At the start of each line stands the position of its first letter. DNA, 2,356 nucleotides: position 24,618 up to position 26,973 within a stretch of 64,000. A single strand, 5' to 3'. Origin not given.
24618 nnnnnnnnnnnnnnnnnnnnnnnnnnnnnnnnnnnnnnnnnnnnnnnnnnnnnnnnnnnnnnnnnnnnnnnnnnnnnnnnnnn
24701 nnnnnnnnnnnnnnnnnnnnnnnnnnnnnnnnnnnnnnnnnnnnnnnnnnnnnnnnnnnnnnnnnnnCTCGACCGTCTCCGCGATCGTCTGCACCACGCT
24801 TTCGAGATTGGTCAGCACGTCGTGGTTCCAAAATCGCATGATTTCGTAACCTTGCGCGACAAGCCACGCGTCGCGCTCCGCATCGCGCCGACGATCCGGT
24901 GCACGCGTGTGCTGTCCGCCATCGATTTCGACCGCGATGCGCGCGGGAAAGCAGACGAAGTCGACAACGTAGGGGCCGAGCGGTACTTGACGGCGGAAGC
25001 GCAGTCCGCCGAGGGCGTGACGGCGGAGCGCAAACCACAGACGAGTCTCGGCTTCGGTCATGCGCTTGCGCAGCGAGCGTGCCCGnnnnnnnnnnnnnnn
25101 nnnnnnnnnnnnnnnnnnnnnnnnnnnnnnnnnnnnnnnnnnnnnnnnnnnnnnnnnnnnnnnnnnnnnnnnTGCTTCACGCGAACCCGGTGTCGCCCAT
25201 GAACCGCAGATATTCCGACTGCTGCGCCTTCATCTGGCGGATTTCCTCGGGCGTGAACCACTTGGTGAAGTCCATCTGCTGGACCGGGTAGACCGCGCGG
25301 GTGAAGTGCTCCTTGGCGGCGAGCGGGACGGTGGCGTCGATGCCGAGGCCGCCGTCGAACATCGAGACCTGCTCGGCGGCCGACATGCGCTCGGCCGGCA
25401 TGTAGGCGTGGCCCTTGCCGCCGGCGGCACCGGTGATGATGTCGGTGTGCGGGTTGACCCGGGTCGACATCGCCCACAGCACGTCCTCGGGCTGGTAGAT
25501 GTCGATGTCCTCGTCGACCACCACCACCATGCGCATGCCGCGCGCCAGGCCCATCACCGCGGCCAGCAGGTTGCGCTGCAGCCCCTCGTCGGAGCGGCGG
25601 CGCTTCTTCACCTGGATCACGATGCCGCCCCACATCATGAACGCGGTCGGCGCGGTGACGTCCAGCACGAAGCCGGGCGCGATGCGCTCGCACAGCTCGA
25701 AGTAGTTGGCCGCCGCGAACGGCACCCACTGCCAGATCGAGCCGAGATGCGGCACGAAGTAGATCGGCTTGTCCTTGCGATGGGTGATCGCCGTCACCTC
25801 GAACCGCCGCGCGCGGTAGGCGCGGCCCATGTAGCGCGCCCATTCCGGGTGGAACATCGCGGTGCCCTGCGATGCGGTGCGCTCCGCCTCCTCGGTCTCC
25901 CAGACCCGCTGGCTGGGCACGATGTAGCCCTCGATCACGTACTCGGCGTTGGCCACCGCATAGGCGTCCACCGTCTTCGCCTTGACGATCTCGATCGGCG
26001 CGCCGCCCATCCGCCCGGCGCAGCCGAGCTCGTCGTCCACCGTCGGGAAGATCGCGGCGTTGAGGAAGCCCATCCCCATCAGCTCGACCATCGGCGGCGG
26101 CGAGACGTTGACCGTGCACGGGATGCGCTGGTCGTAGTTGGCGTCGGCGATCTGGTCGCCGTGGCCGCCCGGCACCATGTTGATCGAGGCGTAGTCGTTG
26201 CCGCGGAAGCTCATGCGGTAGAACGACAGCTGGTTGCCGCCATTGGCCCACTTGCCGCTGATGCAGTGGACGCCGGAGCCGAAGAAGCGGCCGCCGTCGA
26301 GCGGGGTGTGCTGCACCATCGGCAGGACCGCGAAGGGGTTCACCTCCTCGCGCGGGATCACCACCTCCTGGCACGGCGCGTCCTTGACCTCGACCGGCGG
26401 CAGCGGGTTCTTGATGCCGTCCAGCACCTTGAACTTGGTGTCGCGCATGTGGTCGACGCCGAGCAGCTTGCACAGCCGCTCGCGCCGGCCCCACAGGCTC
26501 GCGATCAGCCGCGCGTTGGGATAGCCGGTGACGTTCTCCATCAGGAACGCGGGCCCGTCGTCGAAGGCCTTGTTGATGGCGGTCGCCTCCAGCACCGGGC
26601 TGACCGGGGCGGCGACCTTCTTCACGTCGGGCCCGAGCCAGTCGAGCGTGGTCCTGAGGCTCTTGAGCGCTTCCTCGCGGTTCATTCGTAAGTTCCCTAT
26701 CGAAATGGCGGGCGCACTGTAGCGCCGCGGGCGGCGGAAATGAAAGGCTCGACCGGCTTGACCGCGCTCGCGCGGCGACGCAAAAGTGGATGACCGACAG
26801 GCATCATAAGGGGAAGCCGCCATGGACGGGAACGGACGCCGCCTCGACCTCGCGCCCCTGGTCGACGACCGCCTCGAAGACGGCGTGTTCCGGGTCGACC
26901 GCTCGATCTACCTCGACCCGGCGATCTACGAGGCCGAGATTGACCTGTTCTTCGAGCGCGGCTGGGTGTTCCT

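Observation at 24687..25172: DUF559 endonuclease-fold ORF caged by perfect 37-bp inverted repeats inside an operon gap (cassette 1)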

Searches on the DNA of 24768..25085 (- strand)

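Call 63: search_dna_similar(query=L088:1000-3300:+, collection=plasmids, mode=near, max_rows=30)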
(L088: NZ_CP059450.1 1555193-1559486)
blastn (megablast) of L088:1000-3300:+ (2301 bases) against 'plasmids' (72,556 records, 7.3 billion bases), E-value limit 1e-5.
Records with a match: 21; places in all: 32; records where one place covers at least 80% of the query: 7.
Best place of each record, by identity: >=99% 1; 95-99% 5; 90-95% 3; 80-90% 5; 60-80% 7.
By first word of the organism name: Azospirillum 13; Klebsiella 6; Pseudorhodobacter 1; Paracoccus 1.
By predicted mobility (MOB-suite, as given by PLSDB): non-mobilizable 17; mobilizable 3; conjugative 1.
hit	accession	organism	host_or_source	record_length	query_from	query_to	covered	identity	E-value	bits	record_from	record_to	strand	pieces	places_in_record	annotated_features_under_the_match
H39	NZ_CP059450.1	Azospirillum brasilense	Prokaryotes,soil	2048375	1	2301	100%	100.0%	0e+0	4250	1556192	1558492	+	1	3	none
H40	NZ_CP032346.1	Azospirillum brasilense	soil sample,Agricultural field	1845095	2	2301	100%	96.4%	0e+0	3792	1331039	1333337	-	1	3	record has no annotation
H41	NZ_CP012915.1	Azospirillum brasilense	Digitaria eriantha,microbe,root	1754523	2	2301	100%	95.7%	0e+0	3699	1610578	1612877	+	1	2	none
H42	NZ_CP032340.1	Azospirillum brasilense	soil sample,Agricultural field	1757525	2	2301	100%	95.7%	0e+0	3698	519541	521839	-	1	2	none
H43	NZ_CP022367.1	Azospirillum sp. TSH58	single cell,paddy soils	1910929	1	2301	100%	91.8%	0e+0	3181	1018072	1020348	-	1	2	record has no annotation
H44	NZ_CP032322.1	Azospirillum argentinense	soil sample,Agricultural field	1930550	1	2301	99%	92.5%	0e+0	3246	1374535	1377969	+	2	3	record has no annotation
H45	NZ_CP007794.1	Azospirillum argentinense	Triticum aestivum L.,Root,wheat ...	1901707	2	2301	100%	89.9%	0e+0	2942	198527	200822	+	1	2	record has no annotation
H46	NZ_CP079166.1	Klebsiella pneumoniae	Homo sapiens,Endotracheal aspirate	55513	1444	2103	29%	73.1%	2e-53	219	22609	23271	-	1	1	prfA: peptide chain release factor 1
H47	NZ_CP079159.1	Klebsiella pneumoniae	Homo sapiens,Endotracheal aspirate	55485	1444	2103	29%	73.1%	2e-53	219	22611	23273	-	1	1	prfA: peptide chain release factor 1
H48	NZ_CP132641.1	Klebsiella pneumoniae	Homo sapiens,respiratory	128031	1444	2103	29%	73.1%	2e-53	219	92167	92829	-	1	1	prfA: peptide chain release factor 1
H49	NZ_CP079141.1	Klebsiella pneumoniae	Homo sapiens,blood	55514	1444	2094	28%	73.2%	2e-53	219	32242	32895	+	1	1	prfA: peptide chain release factor 1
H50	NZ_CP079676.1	Klebsiella pneumoniae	Homo sapiens,Endotracheal aspirate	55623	1444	2094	28%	73.2%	2e-53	219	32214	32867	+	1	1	prfA: peptide chain release factor 1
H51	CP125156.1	Klebsiella pneumoniae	-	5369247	1444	2094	28%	72.7%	2e-48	202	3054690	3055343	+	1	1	prfA: peptide chain release factor 1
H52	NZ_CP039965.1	Pseudorhodobacter turbinis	single bacterial isolate,Turban shell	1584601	1448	1912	20%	73.1%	2e-33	152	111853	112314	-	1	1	record has no annotation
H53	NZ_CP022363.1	Azospirillum sp. TSH58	single cell,paddy soils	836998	834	955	5%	83.3%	2e-19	106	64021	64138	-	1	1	hypothetical protein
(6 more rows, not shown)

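Call 65: search_dna_similar(query=L088:1862-1962:+, collection=plasmids, mode=distant, max_rows=40, max_evalue=0.000001)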
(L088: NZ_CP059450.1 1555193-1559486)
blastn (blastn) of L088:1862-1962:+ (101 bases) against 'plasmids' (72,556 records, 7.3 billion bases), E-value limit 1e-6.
In 1 record(s) the limit of 40 matching pieces per record was reached: places in those records are undercounted.
Records with a match: 40; places in all: 409; records where one place covers at least 80% of the query: 36.
Best place of each record, by identity: >=99% 2; 95-99% 3; 90-95% 2; 80-90% 14; 60-80% 19.
By first word of the organism name: Azospirillum 40.
By predicted mobility (MOB-suite, as given by PLSDB): non-mobilizable 32; mobilizable 7; conjugative 1.
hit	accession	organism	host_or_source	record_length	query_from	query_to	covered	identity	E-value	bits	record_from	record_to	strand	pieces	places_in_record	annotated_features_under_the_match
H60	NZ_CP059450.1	Azospirillum brasilense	Prokaryotes,soil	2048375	1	101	100%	100.0%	3e-44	183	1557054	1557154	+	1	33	none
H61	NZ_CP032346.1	Azospirillum brasilense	soil sample,Agricultural field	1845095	1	101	100%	99.0%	1e-42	178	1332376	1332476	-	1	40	record has no annotation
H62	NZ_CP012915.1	Azospirillum brasilense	Digitaria eriantha,microbe,root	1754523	1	101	100%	97.0%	7e-40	169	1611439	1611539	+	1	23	none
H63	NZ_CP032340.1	Azospirillum brasilense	soil sample,Agricultural field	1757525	1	101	100%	97.0%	8e-39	166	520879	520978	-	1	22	none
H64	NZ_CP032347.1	Azospirillum brasilense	soil sample,Agricultural field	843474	1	97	96%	86.3%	1e-23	114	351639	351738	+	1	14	none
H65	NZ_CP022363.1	Azospirillum sp. TSH58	single cell,paddy soils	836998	1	93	92%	86.6%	7e-21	105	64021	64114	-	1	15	hypothetical protein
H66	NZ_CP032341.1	Azospirillum brasilense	soil sample,Agricultural field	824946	1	97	96%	79.4%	1e-16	92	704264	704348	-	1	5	none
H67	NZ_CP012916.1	Azospirillum brasilense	Digitaria eriantha,microbe,root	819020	1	97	96%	79.4%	1e-16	92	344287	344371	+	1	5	none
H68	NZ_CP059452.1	Azospirillum brasilense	Prokaryotes,soil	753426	1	93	92%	82.5%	2e-15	88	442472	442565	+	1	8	none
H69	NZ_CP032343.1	Azospirillum brasilense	soil sample,Agricultural field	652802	10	98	88%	85.3%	8e-20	102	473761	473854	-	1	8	none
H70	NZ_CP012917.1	Azospirillum brasilense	Digitaria eriantha,microbe,root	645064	10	98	88%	85.3%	8e-20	102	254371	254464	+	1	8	none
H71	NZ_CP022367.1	Azospirillum sp. TSH58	single cell,paddy soils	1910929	10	95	85%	87.2%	7e-21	106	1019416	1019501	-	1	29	record has no annotation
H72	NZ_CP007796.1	Azospirillum argentinense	Triticum aestivum L.,Root,wheat ...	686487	10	93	83%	88.1%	3e-19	100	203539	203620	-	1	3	none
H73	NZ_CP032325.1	Azospirillum argentinense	soil sample,Agricultural field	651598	10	99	89%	82.2%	4e-17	93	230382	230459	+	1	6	none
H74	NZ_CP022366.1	Azospirillum sp. TSH58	single cell,paddy soils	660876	1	93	92%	78.7%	8e-14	83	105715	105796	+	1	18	none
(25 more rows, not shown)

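Call 71: search_dna_similar(query=L089:300-1050:+, collection=ecoli_genomes, mode=near, max_rows=25, rows=spread)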
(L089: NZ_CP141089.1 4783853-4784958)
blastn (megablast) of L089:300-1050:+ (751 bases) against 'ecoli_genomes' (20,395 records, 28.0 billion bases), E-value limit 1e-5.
Records with a match: 5425; places in all: 19850; records where one place covers at least 80% of the query: 3377.
Genomes with a match: 5415 of 5426; with a place that covers at least 80% of the query: 3377. Places per genome that has any: lowest 1, median 4, highest 7. On chromosomes: 19840 places; on plasmids: 10.
Best place of each record, by identity: >=99% 181; 95-99% 2001; 90-95% 3236; 80-90% 7.
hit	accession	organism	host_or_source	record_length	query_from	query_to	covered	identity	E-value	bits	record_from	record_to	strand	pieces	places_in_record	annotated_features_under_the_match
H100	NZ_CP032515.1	Escherichia coli strain 118UI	Homo sapiens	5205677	1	751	100%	100.0%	0e+0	1387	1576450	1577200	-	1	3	ycjD: DUF559 domain-containing protein | sapF: peptide ABC transporter ATP-binding protein SapF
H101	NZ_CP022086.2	Escherichia coli O104:H4 strain FDAARGOS_348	Homo sapiens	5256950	1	751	100%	94.1%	0e+0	1120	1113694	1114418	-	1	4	ycjD: DUF559 domain-containing protein | sapF: peptide ABC transporter ATP-binding protein SapF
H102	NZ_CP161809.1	Escherichia coli strain YF-1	manure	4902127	1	751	100%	94.0%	0e+0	1114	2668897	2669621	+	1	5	ycjD: DUF559 domain-containing protein | sapF: peptide ABC transporter ATP-binding protein SapF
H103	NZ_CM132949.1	Escherichia coli strain 361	Homo sapiens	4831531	1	751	100%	93.9%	0e+0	1109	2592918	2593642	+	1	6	ycjD: DUF559 domain-containing protein | sapF: peptide ABC transporter ATP-binding protein SapF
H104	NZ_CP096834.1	Escherichia coli strain PM4-5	cecum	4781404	1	751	100%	93.5%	0e+0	1090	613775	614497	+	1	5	ycjD: DUF559 domain-containing protein | sapF: peptide ABC transporter ATP-binding protein SapF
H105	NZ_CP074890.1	Escherichia coli strain 2009C_3996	Homo sapiens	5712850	1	751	100%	93.5%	0e+0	1090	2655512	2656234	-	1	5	ycjD: DUF559 domain-containing protein | sapF: peptide ABC transporter ATP-binding protein SapF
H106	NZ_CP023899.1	Escherichia coli strain FDAARGOS_433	Homo sapiens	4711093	1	751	100%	93.3%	0e+0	1085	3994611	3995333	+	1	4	ycjD: DUF559 domain-containing protein | sapF: peptide ABC transporter ATP-binding protein SapF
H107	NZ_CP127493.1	Escherichia coli strain PS00260.4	Homo sapiens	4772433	1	751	100%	93.3%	0e+0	1085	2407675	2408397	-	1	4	ycjD: DUF559 domain-containing protein | sapF: peptide ABC transporter ATP-binding protein SapF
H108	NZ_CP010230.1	Escherichia coli strain S21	not applicable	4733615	1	751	100%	93.2%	0e+0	1081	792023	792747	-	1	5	ycjD: DUF559 domain-containing protein | sapF: peptide ABC transporter ATP-binding protein SapF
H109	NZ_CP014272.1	Escherichia coli K-12 strain K-12 C3026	laboratory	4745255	1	751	100%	93.1%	0e+0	1074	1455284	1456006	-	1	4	ycjD: DUF559 domain-containing protein | sapF: peptide ABC transporter ATP-binding protein SapF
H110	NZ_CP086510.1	Escherichia coli strain Ec-050-T0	Homo sapiens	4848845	1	751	100%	93.1%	0e+0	1074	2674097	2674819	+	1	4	ycjD: DUF559 domain-containing protein | sapF: peptide ABC transporter ATP-binding protein SapF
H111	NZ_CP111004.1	Escherichia coli strain J53-p131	Homo sapiens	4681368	1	751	100%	93.1%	0e+0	1074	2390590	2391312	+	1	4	ycjD: DUF559 domain-containing protein | sapF: peptide ABC transporter ATP-binding protein SapF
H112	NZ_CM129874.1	Escherichia coli strain PCP06102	seawater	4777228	1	751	100%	93.1%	0e+0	1074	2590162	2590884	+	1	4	ycjD: DUF559 domain-containing protein | sapF: peptide ABC transporter ATP-binding protein SapF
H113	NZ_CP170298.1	Escherichia coli strain BKQWHE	Homo sapiens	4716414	1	751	100%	93.1%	0e+0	1074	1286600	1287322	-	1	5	ycjD: DUF559 domain-containing protein | sapF: peptide ABC transporter ATP-binding protein SapF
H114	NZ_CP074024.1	Escherichia coli strain PK5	Pig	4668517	1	751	100%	92.9%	0e+0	1068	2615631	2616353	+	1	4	ycjD: DUF559 domain-containing protein | sapF: peptide ABC transporter ATP-binding protein SapF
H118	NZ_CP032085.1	Escherichia coli strain ATCC 25922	Homo sapiens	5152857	704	751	6%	97.9%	9e-13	84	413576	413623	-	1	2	none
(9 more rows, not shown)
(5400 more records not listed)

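Call 79: get_annotated_region(hit=H118, flank=1500)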
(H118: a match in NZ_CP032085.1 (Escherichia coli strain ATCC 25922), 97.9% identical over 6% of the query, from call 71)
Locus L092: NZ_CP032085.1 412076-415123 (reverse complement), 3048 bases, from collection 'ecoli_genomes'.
description: Escherichia coli strain ATCC 25922 chromosome, complete genome
organism: Escherichia coli strain ATCC 25922 (NCBI taxid 562)
replicon: chromosome; assembly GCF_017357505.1
host: Homo sapiens; source: -; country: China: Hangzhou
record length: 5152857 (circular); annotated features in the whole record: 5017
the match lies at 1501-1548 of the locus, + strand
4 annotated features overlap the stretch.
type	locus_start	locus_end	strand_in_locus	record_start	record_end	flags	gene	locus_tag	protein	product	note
CDS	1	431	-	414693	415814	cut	-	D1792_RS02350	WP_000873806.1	efflux RND transporter periplasmic adaptor subunit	-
CDS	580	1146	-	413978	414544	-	-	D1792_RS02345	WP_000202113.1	TetR/AcrR family transcriptional regulator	-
CDS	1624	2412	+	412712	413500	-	fabI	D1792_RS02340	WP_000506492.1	enoyl-ACP reductase FabI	-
CDS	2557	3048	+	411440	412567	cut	yciW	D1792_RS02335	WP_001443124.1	carboxymuconolactone decarboxylase family protein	-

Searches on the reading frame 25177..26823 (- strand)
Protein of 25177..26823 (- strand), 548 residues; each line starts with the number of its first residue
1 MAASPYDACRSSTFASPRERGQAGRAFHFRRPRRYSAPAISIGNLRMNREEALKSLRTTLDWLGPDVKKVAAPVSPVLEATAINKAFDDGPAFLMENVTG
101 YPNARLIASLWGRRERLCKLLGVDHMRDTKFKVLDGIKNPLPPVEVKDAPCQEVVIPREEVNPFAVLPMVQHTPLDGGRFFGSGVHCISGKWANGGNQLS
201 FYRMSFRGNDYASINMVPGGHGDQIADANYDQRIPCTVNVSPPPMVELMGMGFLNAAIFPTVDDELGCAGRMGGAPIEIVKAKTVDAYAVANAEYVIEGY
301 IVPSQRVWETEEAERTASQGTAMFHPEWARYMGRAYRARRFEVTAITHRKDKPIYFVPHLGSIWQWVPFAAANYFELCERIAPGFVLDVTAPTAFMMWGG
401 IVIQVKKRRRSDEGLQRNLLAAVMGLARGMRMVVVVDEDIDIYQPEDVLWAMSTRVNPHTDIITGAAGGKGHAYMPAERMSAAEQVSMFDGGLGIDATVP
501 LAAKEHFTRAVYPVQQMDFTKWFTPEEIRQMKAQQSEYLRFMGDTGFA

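Call 6: search_protein_families(library=pfam, proteins=[window:25177-26823:-], max_evalue=0.01)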
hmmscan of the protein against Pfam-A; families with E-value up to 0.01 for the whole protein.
window:25177-26823:- (548 aa): 3 families
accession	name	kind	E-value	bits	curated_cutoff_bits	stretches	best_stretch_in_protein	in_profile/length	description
PF01977.22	UbiD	-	5e-33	114.5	23.3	1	145-356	4-199/206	3-octaprenyl-4-hydroxybenzoate carboxy-lyase Rift-related domain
PF20696.2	UbiD_C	-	7.8e-22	78.1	24.2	1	370-497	8-127/127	3-octaprenyl-4-hydroxybenzoate carboxy-lyase C-terminal domain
PF20695.2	UbiD_N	-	1.9e-12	47.6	24.3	1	66-127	9-69/78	3-octaprenyl-4-hydroxybenzoate carboxy-lyase N-terminal domain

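Call 23: find_encoding_contigs(protein=window:25180-26685:-, flank=10000, max_places=10)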
Protein window:25180-26685:- (502 aa): no gene with exactly this product is on record in the collection.

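Call 32: find_related_loci(query=window:25180-26685:-, collection=metagenome_contigs, flank=4000)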
Query window:25180-26685:- (502 aa) in metagenome_contigs; peptide patterns used: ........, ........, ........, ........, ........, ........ (x = any residue, [..] = any of these).
58 stretches matched a pattern; 6 encode a relative of the query (tblastn E <= 1e-3); 6 distinct loci.
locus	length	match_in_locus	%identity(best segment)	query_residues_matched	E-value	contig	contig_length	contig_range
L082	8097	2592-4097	89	1-502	0e+0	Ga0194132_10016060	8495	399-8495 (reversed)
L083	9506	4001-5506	81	1-502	0e+0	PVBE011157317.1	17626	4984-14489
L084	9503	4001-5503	66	1-501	0e+0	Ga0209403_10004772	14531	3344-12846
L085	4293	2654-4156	66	1-501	0e+0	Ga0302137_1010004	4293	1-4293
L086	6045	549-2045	64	3-501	0e+0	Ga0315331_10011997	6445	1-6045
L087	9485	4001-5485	62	5-502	0e+0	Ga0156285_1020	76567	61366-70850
